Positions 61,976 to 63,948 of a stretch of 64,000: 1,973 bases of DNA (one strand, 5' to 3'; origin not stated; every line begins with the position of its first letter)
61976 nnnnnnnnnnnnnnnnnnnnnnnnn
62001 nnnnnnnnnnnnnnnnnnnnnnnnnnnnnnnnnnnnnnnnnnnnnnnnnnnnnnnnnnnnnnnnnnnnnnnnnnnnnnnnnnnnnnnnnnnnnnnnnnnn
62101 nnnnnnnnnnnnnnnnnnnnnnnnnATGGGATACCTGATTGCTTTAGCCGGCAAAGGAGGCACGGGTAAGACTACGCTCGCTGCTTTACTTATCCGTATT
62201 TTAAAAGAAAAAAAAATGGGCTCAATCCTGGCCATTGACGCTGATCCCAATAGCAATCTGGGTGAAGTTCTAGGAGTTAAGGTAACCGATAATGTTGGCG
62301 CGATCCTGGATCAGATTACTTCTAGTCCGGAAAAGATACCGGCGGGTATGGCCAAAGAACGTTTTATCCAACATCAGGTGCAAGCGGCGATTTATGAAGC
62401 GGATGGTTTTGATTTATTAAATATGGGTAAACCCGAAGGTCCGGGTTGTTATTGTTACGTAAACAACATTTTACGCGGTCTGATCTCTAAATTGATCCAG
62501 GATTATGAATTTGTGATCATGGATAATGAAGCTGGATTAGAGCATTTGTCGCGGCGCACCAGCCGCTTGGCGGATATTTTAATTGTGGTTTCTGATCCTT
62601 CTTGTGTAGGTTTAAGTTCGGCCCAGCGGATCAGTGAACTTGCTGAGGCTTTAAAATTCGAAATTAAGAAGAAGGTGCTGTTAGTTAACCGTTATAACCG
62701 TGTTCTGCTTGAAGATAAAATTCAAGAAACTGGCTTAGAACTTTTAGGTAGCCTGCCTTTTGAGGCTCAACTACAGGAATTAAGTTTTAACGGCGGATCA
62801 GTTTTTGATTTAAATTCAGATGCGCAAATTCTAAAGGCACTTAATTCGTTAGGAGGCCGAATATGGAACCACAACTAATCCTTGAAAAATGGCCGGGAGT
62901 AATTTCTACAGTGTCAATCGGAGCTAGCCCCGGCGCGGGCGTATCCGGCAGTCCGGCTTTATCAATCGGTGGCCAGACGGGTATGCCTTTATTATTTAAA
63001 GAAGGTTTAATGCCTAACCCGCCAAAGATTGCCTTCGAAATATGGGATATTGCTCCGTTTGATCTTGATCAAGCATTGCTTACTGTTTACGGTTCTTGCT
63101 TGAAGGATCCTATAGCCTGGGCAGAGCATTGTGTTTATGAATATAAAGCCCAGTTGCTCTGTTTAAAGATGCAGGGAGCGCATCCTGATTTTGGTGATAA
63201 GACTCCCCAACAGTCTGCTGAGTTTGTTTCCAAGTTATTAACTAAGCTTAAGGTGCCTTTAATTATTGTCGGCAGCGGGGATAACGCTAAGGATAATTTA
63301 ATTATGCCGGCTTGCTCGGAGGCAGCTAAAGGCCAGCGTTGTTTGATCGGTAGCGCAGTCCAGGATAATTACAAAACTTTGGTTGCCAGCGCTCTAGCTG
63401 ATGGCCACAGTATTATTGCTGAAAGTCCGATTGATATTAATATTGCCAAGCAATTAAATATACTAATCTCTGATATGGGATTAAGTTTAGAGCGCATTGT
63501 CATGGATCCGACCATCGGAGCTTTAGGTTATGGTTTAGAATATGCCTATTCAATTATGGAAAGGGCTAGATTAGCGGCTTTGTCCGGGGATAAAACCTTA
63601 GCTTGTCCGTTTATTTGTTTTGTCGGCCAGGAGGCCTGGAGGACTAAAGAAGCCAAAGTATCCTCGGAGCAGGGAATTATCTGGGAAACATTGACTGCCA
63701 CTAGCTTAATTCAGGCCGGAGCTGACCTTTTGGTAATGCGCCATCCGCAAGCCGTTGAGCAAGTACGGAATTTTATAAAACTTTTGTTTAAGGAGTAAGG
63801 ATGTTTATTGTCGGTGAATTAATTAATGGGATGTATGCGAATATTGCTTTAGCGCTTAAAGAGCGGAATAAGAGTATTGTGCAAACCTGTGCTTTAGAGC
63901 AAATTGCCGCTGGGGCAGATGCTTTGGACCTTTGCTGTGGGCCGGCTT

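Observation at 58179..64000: Wood-Ljungdahl corrinoid module acsC-RACo-cooC-acsD-acsE in Moorella gene order, but headed by larB instead of CODH/ACS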

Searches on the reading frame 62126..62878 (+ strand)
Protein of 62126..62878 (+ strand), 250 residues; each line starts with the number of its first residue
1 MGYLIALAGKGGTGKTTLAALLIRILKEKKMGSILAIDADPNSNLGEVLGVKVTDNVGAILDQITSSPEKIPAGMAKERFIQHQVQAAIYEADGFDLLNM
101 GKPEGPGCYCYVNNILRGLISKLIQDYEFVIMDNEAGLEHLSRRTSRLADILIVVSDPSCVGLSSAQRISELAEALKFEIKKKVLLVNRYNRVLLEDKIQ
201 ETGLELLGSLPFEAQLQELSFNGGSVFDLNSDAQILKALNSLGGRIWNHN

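Call 4: search_protein_families(library=pfam, proteins=[window:62126-62878:+])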
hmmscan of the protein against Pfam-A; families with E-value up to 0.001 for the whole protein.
window:62126-62878:+ (250 aa): 7 families
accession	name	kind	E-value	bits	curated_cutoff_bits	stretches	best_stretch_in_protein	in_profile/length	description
PF01656.29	CbiA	-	5.4e-16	59.1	25.4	1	5-223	2-122/125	CobQ/CobB/MinD/ParA nucleotide binding domain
PF13614.12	AAA_31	-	5.8e-12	46.3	27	1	9-182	9-173/177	AAA domain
PF10609.15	ParA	-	1e-05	25.5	27.1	0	5-40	7-41/246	NUBPL iron-transfer P-loop NTPase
PF02374.21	ArsA_ATPase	-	1.2e-05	25.1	24.3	1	5-61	4-59/305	Anion-transporting ATPase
PF06564.18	CBP_BcsQ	-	3.3e-05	24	21.3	1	5-162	4-151/234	Cellulose biosynthesis protein BcsQ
PF00142.24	Fer4_NifH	-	6.6e-05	22.9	25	1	5-248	3-246/271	4Fe-4S iron sulfur cluster binding proteins, NifH/frxC family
PF00005.33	ABC_tran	-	0.00081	20.4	25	0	2-43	11-51/137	ABC transporter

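Call 5: search_protein_families(library=ncbifam, proteins=[window:62126-62878:+])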
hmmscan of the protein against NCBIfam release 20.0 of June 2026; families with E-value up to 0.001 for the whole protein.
window:62126-62878:+ (250 aa): 13 families
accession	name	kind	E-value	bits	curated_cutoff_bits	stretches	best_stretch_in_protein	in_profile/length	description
TIGR01968.1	minD_bact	equivalog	8.1e-13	48.3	212.9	1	116-196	101-179/261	septum site-determining protein MinD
NF041546.1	ParA_partition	equivalog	2.2e-12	47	180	2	117-195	67-148/203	ParA family partition ATPase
TIGR01969.1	minD_arch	subfamily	2.6e-12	46.4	201.75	1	7-242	6-226/251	cell division ATPase MinD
TIGR03371.1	cellulose_yhjQ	equivalog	3.9e-09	36.3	157.85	1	8-191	8-179/246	cellulose biosynthesis protein BcsQ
TIGR01281.1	DPOR_bchL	equivalog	7e-08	32.2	345.15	1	4-234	2-227/268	ferredoxin:protochlorophyllide reductase (ATP-dependent) iron-sulfur ATP-binding protein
NF041136.1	MrpORP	equivalog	5.1e-06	26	450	0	4-40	8-45/365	iron-sulfur cluster carrier protein MrpORP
TIGR03815.1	CpaE_hom_Actino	equivalog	2.3e-05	23.7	154.45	1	7-225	117-320/340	septum site-determining protein Ssd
TIGR04291.1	arsen_driv_ArsA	equivalog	4.5e-05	22.3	650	1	7-60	8-60/565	arsenical pump-driving ATPase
TIGR00345.1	GET3_arsA_TRC40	subfamily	0.00017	21.2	135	1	7-56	2-50/299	TRC40/GET3/ArsA family transport-energizing ATPase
NF008079.0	PRK10818.1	equivalog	0.00022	20.6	508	0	125-233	112-235/270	septum site-determining protein MinD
TIGR03453.1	partition_RepA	equivalog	0.00031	19.7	348.45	0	10-168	113-276/387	plasmid partitioning protein RepA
NF041417.1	ArsA_halo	exception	0.00039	19.2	800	1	5-79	15-88/617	arsenical pump-driving ATPase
NF033200.1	F430_CfbC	exception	0.00098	18.5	402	0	5-67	3-62/260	Ni-sirohydrochlorin a,c-diamide reductive cyclase ATP-dependent reductase subunit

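Call 33: search_solved_structures(query=window:62126-62878:+, show_alignments=1, max_evalue=0.00001)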
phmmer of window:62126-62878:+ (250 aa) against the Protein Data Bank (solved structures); distinct sequences matched with E-value up to 0.00001: 14.
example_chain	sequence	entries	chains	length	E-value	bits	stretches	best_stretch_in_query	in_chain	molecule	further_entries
3kje_A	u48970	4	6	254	3.2e-25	92.3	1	5-231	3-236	CO dehydrogenase/acetyl-CoA synthase complex, accessory protein CooC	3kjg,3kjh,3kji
9nbl_A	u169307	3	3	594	1.3e-08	37.9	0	7-60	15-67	Arsenite transporter ATPase-like protein,arsA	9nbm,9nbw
9nbo_A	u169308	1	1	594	1.7e-07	34.3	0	7-60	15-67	Arsenite transporter ATPase-like protein,arsA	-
6non_A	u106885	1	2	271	1.7e-07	34.2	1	5-177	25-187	Cobyrinic acid ac-diamide synthase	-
6noo_A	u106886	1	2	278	1.8e-07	34.2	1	5-177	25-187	Maintenance of carboxysome positioning A protein, MCDA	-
1f48_A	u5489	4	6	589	4.9e-07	32.8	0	7-63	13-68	ARSENITE-TRANSLOCATING ATPASE | ARSENICAL PUMP-DRIVING ATPASE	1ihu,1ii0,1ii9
4v03_A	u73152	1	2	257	8.2e-07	32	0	126-224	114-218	SITE-DETERMINING PROTEIN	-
6nop_B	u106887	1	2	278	2.4e-06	30.5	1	5-177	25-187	Cobyrinic acid ac-diamide synthase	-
1ion_A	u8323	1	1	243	3.3e-06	30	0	6-70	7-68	PROBABLE CELL DIVISION INHIBITOR MIND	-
4dzz_A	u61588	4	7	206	4e-06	29.8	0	120-231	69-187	Plasmid partitioning protein ParF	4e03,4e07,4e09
5u1g_D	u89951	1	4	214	4.7e-06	29.5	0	120-231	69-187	ParA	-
3q9l_A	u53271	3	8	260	5.9e-06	29.2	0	124-234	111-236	Septum site-determining protein minD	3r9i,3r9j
6riq_C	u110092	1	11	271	6.2e-06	29.1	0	119-233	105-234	Site-determining protein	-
4v02_A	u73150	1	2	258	7.9e-06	28.8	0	126-224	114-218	SITE-DETERMINING PROTEIN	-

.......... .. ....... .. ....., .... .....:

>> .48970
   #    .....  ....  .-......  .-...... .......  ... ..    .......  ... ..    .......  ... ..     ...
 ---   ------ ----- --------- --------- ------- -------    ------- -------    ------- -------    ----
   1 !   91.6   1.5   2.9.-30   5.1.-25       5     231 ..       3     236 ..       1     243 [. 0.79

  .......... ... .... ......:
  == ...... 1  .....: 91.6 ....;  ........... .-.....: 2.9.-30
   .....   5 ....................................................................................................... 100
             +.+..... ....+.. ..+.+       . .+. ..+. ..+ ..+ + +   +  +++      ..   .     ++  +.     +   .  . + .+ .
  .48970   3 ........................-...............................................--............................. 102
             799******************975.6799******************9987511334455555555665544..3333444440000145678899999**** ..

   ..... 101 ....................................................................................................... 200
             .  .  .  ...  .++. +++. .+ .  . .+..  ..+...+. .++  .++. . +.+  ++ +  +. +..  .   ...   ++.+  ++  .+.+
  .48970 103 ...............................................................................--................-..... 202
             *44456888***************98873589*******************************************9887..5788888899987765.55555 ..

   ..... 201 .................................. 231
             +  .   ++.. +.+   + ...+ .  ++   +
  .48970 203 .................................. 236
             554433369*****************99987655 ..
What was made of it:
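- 62126..62878 (+): CooC/AcsF-type nickel-insertion P-loop ATPase (250 aa), in the mid-cluster position. Best PDB match is CooC1 3kje, 92 bits, with aligned CxC (call 33).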

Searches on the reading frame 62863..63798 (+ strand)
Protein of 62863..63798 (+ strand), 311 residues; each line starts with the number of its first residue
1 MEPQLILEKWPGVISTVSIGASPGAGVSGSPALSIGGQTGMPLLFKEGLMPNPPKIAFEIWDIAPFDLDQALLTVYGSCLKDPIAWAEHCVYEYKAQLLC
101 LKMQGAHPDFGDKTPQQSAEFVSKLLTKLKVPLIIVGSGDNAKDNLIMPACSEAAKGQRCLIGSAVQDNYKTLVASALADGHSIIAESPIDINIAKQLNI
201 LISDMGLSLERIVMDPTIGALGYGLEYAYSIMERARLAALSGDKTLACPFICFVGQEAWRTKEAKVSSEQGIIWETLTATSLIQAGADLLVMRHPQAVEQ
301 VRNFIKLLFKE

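Call 4: search_protein_families(library=pfam, proteins=[window:62863-63798:+])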
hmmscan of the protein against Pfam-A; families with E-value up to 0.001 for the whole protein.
window:62863-63798:+ (311 aa): 1 family
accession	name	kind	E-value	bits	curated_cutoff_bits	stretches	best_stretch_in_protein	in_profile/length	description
PF03599.22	CdhD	-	2.5e-39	135.6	24.8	1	29-295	7-243/387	CO dehydrogenase/acetyl-CoA synthase delta subunit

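Call 5: search_protein_families(library=ncbifam, proteins=[window:62863-63798:+])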
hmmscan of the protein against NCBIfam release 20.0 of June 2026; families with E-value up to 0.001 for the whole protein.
window:62863-63798:+ (311 aa): 7 families
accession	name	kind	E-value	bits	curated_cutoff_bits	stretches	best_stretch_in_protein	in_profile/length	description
NF003376.0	PRK04452.1-2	subfamily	1.5e-111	372.2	280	1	4-309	4-312/313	acetyl-CoA decarbonylase/synthase complex subunit delta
NF003377.0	PRK04452.1-3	subfamily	1e-93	314.7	527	1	10-309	10-313/432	acetyl-CoA decarbonylase/synthase complex subunit delta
NF003375.0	PRK04452.1-1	subfamily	3.3e-71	240.6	488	1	8-310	110-425/442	acetyl-CoA decarbonylase/synthase complex subunit delta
NF040759.1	WLP_AcsD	exception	1.1e-70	238.3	430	1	9-308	7-311/312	acetyl-CoA decarbonylase/synthase complex subunit delta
TIGR00381.1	cdhD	equivalog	3.3e-64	217.1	252.9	1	7-308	68-373/389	CO dehydrogenase/acetyl-CoA synthase subunit delta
NF003378.0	PRK04452.1-4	subfamily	2.6e-61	207.6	634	1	7-308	65-365/384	acetyl-CoA decarbonylase/synthase complex subunit delta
NF003195.0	PRK04165.1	equivalog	1.2e-08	34.3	306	1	114-298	139-302/450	acetyl-CoA decarbonylase/synthase complex subunit gamma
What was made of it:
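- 62863..63798 (+): acsD: corrinoid iron-sulfur protein, small subunit (311 aa). PF03599 (calls 4, 5).
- Checked: 62863-63798, AcsD, 311 aa. NF003376 scores 372 bits against a cutoff of 280 (call 5).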

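Call 10: find_encoding_contigs(protein=window:62863-63798:+, flank=10000, max_places=6)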
Protein window:62863-63798:+ (311 aa): 1 contig read that carries it; 1 place shown.
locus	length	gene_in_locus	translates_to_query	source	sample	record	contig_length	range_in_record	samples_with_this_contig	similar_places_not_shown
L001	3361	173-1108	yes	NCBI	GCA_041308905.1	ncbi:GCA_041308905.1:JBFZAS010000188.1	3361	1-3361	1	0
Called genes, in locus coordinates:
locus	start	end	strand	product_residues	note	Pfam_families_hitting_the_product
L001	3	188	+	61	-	?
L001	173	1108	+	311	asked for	PF03599:CdhD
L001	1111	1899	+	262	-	PF00809:Pterin_bind, PF03599:CdhD (weak)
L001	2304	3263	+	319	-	PF01171:ATP_bind_3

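Call 73: search_protein_families(library=pfam, max_evalue=0.00001, proteins=[L001:2304-3263:+])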
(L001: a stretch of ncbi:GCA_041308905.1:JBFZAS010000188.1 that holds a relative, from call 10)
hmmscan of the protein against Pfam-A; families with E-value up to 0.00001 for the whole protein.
L001:2304-3263:+ (319 aa): 1 family
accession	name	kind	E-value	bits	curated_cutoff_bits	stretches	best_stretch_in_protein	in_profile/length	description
PF01171.26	ATP_bind_3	-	4.4e-49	167.1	27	1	19-199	1-180/182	PP-loop family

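Call 74: search_protein_families(library=ncbifam, max_evalue=0.00001, proteins=[L001:2304-3263:+])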
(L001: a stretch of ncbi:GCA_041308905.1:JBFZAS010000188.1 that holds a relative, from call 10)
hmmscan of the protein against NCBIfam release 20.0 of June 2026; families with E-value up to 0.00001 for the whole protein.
L001:2304-3263:+ (319 aa): 6 families
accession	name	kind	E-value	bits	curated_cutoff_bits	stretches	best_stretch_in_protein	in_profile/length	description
TIGR02432.1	lysidine_TilS_N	equivalog_domain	1.7e-53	181.4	93.6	1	19-204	1-189/189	tRNA lysidine(34) synthetase TilS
NF007942.0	PRK10660.1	equivalog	3e-29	102.1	606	1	14-212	14-209/439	tRNA lysidine(34) synthetase TilS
NF007972.0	PRK10696.1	equivalog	8.4e-16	58.1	272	1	4-180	28-207/295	tRNA 2-thiocytidine(32) synthetase TtcA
NF049949.1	tRNAsynTtuAPyrococ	equivalog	3.8e-09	36.1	450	1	6-137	36-169/292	tRNA-5-methyluridine(54) 2-sulfurtransferase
TIGR00268.2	TIGR00268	equivalog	1.5e-07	31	150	1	13-130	9-126/259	ATP-dependent sacrificial sulfur transferase LarE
NF047749.1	tRNAThiolNcsA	equivalog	5.4e-07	29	500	1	97-140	147-187/322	tRNA 2-thiolation protein NcsA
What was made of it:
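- On lar gene cluster: The downstream PP-loop gene is TilS, not LarE (call 74).
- Tried and rejected: Rejected: TilS model 181 bits (cutoff 94), LarE model 31 bits (cutoff 150) (call 74).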
